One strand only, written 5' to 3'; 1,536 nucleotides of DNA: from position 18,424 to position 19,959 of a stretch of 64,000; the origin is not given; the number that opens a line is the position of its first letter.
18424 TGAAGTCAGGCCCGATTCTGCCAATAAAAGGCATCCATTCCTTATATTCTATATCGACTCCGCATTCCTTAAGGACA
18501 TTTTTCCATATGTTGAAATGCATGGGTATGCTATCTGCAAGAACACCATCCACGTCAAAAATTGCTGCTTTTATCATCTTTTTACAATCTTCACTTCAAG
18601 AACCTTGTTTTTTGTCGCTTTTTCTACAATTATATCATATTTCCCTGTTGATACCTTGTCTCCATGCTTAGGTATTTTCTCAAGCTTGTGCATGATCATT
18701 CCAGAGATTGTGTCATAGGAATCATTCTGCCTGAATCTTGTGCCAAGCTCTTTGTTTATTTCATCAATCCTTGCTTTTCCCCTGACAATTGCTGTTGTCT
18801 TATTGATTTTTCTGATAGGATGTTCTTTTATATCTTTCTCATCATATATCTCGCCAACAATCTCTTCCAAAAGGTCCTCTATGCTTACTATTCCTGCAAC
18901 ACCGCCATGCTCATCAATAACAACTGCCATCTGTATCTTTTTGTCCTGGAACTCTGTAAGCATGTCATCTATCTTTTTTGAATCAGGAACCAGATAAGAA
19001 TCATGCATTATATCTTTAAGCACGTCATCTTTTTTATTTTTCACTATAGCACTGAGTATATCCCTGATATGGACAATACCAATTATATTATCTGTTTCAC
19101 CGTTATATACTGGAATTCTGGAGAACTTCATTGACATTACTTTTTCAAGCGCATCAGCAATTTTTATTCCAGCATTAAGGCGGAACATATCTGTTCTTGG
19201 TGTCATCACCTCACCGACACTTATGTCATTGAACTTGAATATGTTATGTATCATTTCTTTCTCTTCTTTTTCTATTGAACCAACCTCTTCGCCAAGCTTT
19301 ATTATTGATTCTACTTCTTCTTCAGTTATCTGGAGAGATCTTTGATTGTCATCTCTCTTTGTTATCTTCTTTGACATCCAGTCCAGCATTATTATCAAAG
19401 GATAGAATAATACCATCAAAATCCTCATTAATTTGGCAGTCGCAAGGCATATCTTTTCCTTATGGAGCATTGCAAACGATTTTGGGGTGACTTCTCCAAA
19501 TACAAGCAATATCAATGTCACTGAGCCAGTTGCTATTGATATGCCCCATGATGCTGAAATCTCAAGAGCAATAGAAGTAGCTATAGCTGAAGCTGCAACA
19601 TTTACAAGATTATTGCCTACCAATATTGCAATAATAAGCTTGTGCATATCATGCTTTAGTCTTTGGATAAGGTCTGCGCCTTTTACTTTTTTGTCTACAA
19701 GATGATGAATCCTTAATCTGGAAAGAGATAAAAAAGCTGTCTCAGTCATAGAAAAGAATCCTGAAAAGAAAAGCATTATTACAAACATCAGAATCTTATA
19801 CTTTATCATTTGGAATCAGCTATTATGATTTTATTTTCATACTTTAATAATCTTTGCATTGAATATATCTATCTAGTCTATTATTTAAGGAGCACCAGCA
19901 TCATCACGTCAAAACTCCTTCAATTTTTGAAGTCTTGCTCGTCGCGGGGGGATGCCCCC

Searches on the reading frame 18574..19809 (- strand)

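Call 102: search_protein_families(library=pfam, proteins=[window:18574-19809:-], max_evalue=0.0001)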
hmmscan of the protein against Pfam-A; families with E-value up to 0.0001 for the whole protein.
window:18574-19809:- (411 aa): 3 families
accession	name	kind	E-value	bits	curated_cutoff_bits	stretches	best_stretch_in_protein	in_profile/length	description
PF01595.25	CNNM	-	1.2e-51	175.4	28.4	1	7-183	1-181/181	Cyclin M transmembrane N-terminal domain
PF03471.22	CorC_HlyC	-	2.9e-18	66.1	27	1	334-410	2-79/81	Transporter associated domain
PF00571.33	CBS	-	1.2e-17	64.4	24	2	198-256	1-56/57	CBS domain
